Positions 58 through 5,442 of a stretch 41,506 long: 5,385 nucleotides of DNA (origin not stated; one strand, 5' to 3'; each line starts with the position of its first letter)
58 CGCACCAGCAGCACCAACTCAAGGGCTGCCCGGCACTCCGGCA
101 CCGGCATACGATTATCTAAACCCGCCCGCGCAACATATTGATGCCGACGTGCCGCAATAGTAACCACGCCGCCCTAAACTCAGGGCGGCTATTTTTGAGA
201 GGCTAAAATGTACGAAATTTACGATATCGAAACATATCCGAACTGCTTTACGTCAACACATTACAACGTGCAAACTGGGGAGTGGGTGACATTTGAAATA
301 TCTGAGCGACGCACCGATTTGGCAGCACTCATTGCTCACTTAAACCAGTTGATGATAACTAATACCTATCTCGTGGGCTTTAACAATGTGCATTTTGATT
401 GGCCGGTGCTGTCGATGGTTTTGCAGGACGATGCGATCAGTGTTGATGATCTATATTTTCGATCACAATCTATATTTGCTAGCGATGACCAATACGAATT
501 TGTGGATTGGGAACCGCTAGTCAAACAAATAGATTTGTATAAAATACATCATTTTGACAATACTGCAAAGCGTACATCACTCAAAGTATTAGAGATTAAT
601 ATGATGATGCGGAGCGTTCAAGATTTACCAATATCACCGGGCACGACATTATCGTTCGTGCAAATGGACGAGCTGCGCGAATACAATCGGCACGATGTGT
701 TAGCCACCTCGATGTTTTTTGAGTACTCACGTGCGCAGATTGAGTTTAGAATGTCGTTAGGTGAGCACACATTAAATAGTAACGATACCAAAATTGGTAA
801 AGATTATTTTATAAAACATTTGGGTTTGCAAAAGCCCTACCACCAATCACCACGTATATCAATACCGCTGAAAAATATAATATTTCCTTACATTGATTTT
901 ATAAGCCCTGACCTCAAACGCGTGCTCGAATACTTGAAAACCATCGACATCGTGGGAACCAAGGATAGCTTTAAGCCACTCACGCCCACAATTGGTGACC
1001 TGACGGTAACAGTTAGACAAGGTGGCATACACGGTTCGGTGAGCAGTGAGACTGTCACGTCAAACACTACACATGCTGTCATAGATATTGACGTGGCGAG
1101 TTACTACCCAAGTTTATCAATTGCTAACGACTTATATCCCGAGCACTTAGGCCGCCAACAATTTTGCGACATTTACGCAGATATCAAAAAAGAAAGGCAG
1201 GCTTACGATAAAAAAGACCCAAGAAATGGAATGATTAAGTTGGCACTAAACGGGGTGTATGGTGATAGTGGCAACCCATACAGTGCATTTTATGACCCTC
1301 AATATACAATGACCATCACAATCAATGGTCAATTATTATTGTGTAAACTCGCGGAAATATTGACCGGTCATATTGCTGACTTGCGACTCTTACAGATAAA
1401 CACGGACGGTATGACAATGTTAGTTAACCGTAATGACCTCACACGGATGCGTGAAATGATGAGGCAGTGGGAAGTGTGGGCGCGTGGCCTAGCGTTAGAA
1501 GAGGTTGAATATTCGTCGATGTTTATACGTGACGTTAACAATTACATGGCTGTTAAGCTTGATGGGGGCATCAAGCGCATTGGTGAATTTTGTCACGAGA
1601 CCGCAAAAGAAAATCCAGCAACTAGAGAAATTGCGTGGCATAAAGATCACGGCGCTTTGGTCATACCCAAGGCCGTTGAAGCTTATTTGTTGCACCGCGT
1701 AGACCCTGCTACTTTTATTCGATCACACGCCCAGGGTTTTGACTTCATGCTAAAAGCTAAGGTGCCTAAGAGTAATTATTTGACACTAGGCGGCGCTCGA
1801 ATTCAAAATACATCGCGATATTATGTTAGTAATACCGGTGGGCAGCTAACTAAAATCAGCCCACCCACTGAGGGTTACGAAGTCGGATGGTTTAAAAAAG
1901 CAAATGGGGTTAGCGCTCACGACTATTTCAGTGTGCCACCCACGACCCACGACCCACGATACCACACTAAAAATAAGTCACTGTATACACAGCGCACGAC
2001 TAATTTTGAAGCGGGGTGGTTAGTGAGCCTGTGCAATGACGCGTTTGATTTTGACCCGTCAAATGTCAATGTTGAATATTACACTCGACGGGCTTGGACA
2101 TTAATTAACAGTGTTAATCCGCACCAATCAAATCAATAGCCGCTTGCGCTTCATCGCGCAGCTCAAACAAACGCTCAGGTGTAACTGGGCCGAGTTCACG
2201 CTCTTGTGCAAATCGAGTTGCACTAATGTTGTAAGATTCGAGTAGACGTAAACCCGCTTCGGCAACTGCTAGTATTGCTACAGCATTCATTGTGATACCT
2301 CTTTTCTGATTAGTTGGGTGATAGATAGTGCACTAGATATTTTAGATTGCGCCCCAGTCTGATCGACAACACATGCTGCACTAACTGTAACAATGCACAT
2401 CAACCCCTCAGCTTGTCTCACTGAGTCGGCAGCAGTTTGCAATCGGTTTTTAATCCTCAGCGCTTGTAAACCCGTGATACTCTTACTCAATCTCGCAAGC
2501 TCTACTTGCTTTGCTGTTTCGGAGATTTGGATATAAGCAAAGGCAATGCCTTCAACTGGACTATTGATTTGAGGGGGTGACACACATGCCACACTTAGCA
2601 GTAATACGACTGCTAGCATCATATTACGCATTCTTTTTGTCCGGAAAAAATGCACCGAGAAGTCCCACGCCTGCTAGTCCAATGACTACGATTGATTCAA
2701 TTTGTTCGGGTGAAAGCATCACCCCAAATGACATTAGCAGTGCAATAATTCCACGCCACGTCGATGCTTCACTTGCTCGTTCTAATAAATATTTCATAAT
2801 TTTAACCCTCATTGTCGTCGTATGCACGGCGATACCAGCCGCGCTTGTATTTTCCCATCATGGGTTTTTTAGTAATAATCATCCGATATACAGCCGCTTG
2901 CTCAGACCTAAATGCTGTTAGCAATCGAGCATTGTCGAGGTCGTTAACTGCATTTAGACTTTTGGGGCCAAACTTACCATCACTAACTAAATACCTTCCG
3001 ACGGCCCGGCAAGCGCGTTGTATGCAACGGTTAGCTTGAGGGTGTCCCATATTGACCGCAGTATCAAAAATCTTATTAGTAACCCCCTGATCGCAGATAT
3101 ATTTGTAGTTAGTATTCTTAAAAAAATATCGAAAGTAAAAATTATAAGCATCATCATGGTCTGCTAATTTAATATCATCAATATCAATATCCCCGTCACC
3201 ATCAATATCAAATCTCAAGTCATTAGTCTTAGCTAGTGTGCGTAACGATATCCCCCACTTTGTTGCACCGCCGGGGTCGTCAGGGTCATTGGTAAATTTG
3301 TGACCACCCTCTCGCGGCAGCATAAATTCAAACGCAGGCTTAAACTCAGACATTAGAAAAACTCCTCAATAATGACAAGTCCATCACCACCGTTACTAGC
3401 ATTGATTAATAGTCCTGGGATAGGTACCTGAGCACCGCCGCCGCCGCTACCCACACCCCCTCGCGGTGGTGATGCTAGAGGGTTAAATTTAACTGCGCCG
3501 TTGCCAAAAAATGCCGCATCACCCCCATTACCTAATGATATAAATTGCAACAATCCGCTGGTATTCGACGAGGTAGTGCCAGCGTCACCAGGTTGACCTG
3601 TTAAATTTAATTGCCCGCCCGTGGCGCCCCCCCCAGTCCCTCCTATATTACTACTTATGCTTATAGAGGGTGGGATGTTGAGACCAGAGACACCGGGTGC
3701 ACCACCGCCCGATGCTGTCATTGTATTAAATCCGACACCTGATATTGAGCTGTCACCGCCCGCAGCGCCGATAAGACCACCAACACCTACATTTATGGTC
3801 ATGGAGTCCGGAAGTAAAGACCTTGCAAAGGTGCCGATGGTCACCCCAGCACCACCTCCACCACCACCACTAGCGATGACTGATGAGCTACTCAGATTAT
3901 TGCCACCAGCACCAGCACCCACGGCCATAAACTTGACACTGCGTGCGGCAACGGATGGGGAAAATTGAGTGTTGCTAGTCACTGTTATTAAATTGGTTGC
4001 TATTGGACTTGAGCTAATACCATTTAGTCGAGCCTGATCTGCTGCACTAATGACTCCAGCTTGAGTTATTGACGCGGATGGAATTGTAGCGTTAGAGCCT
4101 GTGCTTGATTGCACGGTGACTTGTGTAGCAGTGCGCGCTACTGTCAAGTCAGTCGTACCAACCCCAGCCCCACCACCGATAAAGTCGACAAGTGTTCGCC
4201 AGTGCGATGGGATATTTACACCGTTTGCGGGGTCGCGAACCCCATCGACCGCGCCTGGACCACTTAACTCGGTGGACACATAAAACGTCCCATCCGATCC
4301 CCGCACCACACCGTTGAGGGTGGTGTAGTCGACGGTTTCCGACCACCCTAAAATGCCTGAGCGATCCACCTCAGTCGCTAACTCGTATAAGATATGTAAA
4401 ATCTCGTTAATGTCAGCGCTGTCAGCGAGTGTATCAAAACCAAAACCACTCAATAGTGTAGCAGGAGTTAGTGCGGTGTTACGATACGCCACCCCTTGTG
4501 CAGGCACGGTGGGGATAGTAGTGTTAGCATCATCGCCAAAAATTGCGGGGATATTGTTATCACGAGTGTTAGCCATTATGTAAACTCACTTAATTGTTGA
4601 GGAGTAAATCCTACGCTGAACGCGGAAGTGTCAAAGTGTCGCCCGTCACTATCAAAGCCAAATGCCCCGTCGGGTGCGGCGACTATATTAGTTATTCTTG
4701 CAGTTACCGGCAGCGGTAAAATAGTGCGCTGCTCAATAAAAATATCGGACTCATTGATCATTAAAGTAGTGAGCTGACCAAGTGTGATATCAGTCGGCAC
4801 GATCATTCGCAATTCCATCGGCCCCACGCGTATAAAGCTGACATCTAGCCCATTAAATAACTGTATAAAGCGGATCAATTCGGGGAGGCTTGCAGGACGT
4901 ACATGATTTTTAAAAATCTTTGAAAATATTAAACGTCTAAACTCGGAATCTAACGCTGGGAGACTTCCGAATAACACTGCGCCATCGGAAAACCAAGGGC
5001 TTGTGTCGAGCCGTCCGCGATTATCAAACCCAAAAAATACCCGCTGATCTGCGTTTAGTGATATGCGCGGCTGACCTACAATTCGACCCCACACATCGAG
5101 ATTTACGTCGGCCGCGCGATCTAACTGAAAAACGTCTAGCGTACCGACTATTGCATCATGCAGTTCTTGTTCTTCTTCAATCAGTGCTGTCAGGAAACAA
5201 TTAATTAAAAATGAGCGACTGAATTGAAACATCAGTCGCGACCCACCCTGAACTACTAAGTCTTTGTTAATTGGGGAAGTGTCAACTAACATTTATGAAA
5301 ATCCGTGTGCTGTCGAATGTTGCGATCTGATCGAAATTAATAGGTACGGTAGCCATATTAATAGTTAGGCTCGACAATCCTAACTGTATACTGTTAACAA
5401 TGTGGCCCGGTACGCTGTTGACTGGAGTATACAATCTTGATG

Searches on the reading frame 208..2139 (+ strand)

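Call 43: search_protein_families(library=pfam, proteins=[window:208-2139:+], max_evalue=0.001)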
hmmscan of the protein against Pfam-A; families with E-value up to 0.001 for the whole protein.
window:208-2139:+ (643 aa): 1 family
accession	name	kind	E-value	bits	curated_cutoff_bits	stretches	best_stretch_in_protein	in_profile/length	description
PF13482.12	RNase_H_2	-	0.00013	22.4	22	0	5-141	3-123/165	RNase_H superfamily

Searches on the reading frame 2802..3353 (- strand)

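Call 12: search_protein_families(library=pfam, proteins=[window:2802-3353:-], max_evalue=0.01)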
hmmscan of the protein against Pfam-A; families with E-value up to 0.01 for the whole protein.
window:2802-3353:- (183 aa): 2 families
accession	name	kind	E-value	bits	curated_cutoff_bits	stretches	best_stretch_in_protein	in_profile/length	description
PF05838.17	Glyco_hydro_108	-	1.9e-18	67.2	21.2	1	9-103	2-85/85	Glycosyl hydrolase 108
PF09374.15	PG_binding_3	-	1.8e-11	44.5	24.6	1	107-177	2-75/76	Predicted Peptidoglycan domain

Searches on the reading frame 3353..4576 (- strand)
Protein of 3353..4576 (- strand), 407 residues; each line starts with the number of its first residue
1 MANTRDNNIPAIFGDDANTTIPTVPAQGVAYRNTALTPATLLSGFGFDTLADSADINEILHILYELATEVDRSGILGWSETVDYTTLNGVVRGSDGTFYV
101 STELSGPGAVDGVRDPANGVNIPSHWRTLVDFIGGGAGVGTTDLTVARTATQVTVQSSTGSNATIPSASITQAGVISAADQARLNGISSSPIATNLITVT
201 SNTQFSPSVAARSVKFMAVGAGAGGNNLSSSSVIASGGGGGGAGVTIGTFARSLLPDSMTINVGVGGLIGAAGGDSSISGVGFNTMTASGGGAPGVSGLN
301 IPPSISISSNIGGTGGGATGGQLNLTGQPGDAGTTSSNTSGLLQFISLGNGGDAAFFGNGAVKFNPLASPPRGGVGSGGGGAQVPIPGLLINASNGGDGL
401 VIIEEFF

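Call 12: search_protein_families(library=pfam, proteins=[window:3353-4576:-], max_evalue=0.01)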
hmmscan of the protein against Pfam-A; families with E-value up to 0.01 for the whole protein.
window:3353-4576:- (407 aa): 1 family
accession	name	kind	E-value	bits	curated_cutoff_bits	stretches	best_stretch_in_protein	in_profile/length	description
PF21722.4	Gly_rich_2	-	5.2e-10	40.2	24.3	1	200-404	3-224/226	Glycine-rich domain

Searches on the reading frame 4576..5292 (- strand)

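Call 12: search_protein_families(library=pfam, proteins=[window:4576-5292:-], max_evalue=0.01)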
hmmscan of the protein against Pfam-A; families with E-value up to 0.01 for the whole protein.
window:4576-5292:- (238 aa): 1 family
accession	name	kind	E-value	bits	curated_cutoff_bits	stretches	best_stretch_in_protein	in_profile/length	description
PF11041.13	DUF2612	-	4.9e-18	66.2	23.5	1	52-191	37-177/181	Protein of unknown function (DUF2612)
